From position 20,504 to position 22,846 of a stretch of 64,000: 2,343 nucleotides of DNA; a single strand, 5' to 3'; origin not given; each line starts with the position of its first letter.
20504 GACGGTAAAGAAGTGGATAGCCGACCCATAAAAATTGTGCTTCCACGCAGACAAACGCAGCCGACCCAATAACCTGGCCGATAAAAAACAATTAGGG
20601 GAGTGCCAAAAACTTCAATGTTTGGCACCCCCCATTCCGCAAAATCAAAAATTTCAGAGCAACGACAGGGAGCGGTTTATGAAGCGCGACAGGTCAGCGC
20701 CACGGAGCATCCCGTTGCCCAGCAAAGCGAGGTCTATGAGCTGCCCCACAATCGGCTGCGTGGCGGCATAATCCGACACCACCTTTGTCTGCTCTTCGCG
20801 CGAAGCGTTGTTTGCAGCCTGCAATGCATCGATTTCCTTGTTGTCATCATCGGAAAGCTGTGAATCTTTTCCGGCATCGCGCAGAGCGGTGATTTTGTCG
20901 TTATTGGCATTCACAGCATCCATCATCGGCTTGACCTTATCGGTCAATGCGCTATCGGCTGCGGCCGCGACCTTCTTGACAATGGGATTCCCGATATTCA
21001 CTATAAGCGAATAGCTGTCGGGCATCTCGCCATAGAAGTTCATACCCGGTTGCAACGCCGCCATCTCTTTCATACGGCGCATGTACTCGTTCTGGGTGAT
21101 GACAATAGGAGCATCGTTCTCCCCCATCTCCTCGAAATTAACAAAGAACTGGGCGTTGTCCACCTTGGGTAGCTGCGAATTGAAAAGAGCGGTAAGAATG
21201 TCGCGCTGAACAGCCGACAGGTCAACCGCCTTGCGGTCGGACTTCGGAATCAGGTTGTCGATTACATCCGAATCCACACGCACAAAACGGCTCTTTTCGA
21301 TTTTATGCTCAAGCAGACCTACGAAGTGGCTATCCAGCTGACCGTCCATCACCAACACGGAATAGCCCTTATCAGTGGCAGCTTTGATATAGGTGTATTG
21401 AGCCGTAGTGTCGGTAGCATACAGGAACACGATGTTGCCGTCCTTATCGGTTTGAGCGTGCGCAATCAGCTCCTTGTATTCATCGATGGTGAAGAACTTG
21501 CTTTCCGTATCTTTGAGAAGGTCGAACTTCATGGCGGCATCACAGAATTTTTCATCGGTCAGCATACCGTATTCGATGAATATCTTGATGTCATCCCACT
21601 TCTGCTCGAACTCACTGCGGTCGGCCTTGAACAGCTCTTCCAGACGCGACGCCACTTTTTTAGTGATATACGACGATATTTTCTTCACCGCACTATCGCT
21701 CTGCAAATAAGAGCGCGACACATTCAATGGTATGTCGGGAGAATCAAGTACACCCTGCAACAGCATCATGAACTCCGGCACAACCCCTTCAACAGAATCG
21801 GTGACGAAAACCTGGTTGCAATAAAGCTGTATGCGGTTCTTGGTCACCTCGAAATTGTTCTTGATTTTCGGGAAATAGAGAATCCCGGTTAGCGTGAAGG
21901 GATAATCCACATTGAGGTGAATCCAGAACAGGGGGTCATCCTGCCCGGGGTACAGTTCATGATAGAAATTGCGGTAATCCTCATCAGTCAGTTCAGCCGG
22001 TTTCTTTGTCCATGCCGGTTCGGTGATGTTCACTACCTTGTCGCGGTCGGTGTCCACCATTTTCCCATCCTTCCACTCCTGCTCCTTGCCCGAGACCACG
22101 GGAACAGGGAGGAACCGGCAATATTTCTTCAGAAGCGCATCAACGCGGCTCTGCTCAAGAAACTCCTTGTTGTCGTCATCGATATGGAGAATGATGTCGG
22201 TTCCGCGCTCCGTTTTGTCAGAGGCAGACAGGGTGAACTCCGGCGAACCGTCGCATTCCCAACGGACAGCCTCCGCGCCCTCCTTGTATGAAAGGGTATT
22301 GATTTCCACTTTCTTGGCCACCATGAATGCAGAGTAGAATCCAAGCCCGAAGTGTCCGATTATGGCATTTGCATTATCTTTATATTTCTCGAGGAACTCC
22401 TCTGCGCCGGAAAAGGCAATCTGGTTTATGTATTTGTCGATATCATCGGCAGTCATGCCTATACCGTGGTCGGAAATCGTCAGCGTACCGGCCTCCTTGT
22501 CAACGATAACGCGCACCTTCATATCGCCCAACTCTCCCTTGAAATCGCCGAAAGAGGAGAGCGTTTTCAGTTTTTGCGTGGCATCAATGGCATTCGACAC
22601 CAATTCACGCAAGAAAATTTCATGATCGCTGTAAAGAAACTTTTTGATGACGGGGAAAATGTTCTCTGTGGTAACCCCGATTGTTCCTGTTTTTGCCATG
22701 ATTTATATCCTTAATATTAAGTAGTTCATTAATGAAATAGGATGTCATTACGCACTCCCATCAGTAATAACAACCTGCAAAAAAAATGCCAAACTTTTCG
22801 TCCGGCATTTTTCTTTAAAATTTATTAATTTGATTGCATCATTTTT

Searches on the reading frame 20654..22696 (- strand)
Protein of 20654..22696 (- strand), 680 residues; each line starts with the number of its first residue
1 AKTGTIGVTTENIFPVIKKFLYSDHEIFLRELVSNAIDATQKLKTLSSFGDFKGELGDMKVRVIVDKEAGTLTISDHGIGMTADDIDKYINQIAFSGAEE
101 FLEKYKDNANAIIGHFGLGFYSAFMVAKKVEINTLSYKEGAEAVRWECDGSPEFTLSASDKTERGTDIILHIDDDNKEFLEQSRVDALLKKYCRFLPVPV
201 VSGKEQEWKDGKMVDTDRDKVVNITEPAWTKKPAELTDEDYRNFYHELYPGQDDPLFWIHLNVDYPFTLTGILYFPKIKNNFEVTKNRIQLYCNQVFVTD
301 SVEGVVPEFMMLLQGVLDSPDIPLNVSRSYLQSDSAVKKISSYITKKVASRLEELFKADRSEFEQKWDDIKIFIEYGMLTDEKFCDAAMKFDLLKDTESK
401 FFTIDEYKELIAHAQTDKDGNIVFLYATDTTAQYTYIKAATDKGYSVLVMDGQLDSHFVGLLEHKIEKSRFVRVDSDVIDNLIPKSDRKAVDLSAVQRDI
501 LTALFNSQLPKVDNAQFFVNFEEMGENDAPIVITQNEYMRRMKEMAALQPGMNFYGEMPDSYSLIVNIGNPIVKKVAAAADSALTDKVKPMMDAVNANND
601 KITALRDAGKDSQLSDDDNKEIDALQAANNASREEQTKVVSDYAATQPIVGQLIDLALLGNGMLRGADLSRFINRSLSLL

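Call 25: list_cluster_members(proteins=[window:20654-22696:-, window:28519-29730:+, window:33262-33873:-, window:32382-33137:+, window:31164-32312:+])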
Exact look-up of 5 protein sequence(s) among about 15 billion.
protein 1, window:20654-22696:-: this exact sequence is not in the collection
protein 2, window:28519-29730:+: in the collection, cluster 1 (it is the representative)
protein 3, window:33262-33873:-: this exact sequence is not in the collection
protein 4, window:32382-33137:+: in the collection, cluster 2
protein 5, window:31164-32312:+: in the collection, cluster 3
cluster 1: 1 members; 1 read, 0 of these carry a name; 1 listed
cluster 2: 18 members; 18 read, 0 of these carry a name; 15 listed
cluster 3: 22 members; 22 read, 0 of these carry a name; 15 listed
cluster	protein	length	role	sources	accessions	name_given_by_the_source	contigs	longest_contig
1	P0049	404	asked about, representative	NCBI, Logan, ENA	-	-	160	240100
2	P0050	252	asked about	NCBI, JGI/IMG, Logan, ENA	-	-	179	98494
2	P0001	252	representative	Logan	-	-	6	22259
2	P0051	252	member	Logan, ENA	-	-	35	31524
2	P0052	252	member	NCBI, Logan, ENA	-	-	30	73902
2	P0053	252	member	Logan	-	-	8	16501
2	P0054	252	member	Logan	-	-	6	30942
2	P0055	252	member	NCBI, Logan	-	-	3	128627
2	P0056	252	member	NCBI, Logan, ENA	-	-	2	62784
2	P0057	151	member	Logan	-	-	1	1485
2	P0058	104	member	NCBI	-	-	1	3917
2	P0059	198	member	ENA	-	-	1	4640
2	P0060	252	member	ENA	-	-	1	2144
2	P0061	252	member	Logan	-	-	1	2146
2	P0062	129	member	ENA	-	-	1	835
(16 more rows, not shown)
